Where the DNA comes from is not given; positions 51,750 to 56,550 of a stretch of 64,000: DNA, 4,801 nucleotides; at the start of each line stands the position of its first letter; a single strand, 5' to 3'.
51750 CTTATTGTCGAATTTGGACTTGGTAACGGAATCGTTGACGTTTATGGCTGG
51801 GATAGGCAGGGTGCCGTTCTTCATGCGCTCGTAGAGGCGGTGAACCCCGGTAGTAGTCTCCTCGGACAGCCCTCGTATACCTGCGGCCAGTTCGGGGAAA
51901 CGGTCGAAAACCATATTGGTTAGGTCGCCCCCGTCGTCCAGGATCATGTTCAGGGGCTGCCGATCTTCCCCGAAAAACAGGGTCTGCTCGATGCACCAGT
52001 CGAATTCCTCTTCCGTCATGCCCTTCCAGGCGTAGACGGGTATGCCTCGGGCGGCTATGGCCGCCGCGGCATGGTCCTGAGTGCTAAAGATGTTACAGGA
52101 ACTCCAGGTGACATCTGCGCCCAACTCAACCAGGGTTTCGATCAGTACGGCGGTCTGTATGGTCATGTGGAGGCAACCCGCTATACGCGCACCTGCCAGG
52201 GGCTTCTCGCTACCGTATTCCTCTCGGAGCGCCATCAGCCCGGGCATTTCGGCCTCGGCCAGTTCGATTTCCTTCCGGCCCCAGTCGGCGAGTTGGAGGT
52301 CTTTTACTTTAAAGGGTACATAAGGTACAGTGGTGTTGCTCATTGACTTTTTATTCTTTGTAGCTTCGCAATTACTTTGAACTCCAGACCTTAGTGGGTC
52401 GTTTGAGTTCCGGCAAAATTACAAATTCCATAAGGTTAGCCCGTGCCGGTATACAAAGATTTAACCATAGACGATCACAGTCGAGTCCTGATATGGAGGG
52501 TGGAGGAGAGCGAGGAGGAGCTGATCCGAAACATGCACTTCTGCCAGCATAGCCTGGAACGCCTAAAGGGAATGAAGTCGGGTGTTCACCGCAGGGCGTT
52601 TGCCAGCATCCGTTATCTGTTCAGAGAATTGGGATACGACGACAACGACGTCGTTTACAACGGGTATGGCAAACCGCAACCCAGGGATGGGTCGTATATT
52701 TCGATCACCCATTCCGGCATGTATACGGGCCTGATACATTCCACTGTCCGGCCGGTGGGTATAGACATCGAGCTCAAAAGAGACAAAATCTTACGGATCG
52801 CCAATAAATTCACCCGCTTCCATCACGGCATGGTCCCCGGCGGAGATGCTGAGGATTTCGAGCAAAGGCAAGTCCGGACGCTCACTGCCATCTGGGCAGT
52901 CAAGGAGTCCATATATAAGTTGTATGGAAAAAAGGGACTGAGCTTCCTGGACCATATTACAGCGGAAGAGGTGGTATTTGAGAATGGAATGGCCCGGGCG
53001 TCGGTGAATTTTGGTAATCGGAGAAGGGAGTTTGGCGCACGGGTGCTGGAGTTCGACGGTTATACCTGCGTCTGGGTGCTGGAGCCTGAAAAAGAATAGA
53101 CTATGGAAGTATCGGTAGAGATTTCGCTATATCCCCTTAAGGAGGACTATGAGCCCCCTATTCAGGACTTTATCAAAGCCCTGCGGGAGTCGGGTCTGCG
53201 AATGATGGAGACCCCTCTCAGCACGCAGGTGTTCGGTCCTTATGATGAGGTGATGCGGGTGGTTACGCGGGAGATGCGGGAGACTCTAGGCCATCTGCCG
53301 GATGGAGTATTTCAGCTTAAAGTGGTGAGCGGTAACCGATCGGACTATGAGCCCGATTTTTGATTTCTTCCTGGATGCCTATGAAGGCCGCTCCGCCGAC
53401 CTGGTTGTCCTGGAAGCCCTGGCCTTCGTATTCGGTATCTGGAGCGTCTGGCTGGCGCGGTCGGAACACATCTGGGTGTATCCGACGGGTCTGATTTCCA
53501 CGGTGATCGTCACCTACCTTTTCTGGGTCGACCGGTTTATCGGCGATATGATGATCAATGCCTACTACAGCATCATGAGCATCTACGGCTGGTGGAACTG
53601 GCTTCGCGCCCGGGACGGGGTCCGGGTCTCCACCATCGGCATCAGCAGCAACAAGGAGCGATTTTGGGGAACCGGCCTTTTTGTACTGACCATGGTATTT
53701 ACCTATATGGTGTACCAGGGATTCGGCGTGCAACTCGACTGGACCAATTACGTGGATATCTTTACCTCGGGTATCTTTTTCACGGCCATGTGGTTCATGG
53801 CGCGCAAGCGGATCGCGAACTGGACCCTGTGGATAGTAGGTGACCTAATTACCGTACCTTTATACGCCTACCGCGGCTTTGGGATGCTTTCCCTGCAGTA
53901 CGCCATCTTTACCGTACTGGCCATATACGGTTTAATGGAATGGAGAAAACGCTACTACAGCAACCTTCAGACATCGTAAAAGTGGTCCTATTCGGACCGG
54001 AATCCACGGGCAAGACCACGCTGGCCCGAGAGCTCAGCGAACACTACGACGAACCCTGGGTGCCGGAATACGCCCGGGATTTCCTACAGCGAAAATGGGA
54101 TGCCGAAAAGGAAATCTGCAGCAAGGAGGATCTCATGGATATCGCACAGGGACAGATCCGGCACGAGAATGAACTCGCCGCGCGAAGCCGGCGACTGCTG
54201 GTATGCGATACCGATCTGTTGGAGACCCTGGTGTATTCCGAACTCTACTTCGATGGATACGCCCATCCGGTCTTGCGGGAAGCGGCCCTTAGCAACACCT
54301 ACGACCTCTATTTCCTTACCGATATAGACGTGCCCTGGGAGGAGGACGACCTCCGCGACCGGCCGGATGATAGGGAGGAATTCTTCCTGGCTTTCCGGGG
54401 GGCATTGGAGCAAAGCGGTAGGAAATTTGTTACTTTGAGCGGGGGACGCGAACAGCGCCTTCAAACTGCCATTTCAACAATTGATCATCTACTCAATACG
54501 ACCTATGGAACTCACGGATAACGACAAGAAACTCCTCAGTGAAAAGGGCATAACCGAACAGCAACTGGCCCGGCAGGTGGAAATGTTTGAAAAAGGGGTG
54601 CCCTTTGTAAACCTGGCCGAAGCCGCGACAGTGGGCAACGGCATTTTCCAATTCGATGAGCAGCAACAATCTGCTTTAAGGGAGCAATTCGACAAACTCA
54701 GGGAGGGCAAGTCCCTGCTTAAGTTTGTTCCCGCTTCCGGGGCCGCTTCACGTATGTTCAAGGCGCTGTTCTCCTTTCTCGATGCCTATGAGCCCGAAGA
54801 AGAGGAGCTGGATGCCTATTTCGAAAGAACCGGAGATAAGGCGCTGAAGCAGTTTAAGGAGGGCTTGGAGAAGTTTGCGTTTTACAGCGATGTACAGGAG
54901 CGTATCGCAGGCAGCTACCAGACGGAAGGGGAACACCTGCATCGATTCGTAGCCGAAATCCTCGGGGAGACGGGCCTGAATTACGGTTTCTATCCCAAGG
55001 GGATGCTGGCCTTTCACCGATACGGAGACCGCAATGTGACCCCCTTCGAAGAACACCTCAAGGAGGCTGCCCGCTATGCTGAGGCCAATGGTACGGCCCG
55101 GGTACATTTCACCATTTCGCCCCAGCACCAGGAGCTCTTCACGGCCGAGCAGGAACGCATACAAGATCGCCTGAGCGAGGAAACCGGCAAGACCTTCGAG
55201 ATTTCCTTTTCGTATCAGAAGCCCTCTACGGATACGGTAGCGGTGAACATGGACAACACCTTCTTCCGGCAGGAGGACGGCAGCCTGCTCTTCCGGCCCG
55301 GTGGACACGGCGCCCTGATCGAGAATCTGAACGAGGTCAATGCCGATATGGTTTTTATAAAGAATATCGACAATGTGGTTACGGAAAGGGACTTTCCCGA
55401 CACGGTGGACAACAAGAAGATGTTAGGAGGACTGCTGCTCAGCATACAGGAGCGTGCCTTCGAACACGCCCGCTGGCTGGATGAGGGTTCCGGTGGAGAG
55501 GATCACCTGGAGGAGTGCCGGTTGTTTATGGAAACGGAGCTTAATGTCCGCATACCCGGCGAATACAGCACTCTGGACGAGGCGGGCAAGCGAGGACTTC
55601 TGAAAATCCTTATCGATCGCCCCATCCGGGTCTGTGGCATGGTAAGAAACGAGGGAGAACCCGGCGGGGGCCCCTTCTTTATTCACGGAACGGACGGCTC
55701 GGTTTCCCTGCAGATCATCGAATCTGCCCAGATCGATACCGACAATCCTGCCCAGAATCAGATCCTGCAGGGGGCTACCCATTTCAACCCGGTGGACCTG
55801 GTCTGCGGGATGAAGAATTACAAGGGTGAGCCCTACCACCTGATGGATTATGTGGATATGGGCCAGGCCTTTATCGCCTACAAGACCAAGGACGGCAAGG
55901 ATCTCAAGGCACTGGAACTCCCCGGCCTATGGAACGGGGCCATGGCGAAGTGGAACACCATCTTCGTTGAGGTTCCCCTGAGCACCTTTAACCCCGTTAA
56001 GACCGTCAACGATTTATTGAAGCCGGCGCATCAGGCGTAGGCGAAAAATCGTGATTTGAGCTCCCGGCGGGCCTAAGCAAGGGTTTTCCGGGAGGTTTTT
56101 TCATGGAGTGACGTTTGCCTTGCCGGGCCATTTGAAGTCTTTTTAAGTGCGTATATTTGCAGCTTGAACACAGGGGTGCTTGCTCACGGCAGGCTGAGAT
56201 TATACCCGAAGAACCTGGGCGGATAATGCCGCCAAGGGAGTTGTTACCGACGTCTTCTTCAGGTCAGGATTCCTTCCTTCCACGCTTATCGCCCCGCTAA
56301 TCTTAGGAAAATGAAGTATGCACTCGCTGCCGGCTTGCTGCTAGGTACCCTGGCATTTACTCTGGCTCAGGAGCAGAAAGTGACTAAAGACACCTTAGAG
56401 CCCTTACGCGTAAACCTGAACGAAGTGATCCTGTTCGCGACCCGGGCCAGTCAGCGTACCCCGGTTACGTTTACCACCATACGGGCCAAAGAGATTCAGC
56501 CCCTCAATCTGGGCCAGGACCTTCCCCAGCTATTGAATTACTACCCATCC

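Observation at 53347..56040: Translationally coupled pnuC / NadR-type kinase / DUF4301 operon; DUF4301 carries UDPGP-like nucleotidyltransferase loops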

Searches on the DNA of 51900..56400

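Call 19: search_rna_families(source=window, start=51900, end=56400, threshold=evalue, max_evalue=1, show_alignments=2)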
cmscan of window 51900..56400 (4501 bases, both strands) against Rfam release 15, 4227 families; matches with E-value up to 1: 1.
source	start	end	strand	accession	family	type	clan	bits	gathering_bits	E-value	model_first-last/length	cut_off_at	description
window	56162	56256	+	RF00059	TPP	Cis-reg; riboswitch;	-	48.5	54.3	1.4e-07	1-105/105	no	TPP riboswitch aptamer (THI element)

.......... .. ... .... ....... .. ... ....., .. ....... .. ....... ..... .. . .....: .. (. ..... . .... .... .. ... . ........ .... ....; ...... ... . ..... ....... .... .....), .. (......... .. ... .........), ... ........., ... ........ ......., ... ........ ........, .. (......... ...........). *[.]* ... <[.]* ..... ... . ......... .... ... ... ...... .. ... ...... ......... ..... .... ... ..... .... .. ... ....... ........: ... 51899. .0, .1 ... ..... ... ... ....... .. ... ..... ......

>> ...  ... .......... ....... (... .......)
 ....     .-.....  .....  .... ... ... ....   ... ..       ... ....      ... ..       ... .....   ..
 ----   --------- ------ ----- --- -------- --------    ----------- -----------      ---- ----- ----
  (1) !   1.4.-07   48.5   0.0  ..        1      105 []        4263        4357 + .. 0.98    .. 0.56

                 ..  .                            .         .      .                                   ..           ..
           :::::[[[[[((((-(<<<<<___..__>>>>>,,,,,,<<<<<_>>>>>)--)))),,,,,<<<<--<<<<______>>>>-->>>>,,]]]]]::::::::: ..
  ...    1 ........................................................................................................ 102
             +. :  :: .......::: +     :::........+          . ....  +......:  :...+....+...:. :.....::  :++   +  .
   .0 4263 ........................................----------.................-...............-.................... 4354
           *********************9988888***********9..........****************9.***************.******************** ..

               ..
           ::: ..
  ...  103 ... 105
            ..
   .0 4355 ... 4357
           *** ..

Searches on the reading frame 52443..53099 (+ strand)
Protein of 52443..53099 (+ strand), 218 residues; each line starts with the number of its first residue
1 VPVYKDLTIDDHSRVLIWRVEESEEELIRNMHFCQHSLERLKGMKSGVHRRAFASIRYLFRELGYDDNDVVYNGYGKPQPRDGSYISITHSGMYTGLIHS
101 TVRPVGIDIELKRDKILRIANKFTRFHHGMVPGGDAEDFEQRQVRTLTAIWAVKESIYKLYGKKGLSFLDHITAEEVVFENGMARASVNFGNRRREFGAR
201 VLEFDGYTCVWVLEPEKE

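Call 3: search_protein_families(library=pfam, proteins=[window:52443-53099:+], max_evalue=0.01)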
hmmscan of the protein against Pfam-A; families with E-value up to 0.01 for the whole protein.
window:52443-53099:+ (218 aa): 1 family
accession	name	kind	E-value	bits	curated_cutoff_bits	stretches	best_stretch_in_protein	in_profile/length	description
PF01648.25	ACPS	-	1.2e-07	32.2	25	1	104-175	1-75/111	4'-phosphopantetheinyl transferase superfamily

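Call 4: search_protein_families(library=ncbifam, proteins=[window:52443-53099:+], max_evalue=0.01)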
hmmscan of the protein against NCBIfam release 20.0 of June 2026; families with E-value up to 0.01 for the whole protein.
window:52443-53099:+ (218 aa): 3 families
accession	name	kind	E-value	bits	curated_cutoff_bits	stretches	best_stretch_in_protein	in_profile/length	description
NF047349.1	4PPT_AusB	equivalog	0.0007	19.1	225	1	82-170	79-157/205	aureusimine biosynthesis 4'-phosphopantetheinyl transferase AusB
NF007676.0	PRK10351.1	equivalog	0.00095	18.8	174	1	68-164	49-146/195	4'-phosphopantetheinyl transferase AcpT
TIGR00556.1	pantethn_trn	domain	0.0072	16.4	45.35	0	104-167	4-70/128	phosphopantetheine--protein transferase domain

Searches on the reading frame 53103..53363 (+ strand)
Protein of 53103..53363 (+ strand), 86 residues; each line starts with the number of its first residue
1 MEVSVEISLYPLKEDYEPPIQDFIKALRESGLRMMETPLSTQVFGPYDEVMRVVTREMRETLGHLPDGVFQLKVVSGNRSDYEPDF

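Call 3: search_protein_families(library=pfam, proteins=[window:53103-53363:+], max_evalue=0.01)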
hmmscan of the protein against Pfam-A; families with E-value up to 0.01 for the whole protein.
window:53103-53363:+ (86 aa): 2 families
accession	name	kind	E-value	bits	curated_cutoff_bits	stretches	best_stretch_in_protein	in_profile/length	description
PF01910.22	Thiamine_BP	-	3.4e-07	30.6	24.9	1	5-59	1-58/92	Thiamine-binding protein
PF07615.16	Ykof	-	0.00091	20.1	21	1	3-60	2-63/81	YKOF-related Family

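Call 4: search_protein_families(library=ncbifam, proteins=[window:53103-53363:+], max_evalue=0.01)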
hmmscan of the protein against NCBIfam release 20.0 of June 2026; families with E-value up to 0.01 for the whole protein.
window:53103-53363:+ (86 aa): 1 family
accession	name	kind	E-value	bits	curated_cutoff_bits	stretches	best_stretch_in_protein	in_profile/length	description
TIGR00106.1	TIGR00106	hypoth_equivalog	0.005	17.4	54.7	1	20-57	21-58/97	MTH1187 family thiamine-binding protein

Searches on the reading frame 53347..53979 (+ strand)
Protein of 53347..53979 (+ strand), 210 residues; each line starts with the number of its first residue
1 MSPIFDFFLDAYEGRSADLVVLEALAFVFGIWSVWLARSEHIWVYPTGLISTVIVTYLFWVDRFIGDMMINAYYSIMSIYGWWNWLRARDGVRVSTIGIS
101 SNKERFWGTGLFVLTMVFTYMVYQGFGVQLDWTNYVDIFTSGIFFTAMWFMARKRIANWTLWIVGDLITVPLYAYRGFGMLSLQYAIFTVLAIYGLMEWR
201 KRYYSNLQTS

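Call 3: search_protein_families(library=pfam, proteins=[window:53347-53979:+], max_evalue=0.01)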
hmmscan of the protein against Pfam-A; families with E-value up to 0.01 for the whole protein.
window:53347-53979:+ (210 aa): 1 family
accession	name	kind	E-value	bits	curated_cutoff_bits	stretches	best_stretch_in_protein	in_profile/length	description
PF04973.17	NMN_transporter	-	1.3e-47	162.5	27.3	1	21-201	2-175/175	Nicotinamide mononucleotide transporter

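Call 4: search_protein_families(library=ncbifam, proteins=[window:53347-53979:+], max_evalue=0.01)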
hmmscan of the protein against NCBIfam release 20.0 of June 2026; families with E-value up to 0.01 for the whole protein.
window:53347-53979:+ (210 aa): 2 families
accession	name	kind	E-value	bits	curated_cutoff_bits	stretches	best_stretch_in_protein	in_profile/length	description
TIGR01528.1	NMN_trans_PnuC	equivalog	9.3e-24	84.4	42.45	1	22-201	4-183/187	nicotinamide riboside transporter PnuC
NF011926.0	PRK15397.1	subfamily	5.5e-18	65.7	335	2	135-202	161-228/239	nicotinamide riboside transporter PnuC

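Call 22: search_solved_structures(query=window:53347-53979:+, max_evalue=1, show_alignments=2)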
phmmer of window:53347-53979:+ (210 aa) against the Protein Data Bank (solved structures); distinct sequences matched with E-value up to 1: 5.
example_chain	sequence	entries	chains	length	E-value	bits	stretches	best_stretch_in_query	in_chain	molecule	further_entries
4qtn_A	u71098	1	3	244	0.003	20.4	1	23-202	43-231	Nicotinamide riboside transporter PnuC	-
6vbo_H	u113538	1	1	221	0.38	13.6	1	63-114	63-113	DH813 heavy chain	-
7xw7_A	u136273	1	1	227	0.39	13.5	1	63-114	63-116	K1-70 scFv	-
2xwt_A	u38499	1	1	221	0.56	13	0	63-114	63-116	THYROID BLOCKING HUMAN AUTOANTIBODY K1-70 HEAVY CHAIN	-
8z8l_A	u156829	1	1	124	0.89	12.3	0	59-114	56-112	nanobody dAb1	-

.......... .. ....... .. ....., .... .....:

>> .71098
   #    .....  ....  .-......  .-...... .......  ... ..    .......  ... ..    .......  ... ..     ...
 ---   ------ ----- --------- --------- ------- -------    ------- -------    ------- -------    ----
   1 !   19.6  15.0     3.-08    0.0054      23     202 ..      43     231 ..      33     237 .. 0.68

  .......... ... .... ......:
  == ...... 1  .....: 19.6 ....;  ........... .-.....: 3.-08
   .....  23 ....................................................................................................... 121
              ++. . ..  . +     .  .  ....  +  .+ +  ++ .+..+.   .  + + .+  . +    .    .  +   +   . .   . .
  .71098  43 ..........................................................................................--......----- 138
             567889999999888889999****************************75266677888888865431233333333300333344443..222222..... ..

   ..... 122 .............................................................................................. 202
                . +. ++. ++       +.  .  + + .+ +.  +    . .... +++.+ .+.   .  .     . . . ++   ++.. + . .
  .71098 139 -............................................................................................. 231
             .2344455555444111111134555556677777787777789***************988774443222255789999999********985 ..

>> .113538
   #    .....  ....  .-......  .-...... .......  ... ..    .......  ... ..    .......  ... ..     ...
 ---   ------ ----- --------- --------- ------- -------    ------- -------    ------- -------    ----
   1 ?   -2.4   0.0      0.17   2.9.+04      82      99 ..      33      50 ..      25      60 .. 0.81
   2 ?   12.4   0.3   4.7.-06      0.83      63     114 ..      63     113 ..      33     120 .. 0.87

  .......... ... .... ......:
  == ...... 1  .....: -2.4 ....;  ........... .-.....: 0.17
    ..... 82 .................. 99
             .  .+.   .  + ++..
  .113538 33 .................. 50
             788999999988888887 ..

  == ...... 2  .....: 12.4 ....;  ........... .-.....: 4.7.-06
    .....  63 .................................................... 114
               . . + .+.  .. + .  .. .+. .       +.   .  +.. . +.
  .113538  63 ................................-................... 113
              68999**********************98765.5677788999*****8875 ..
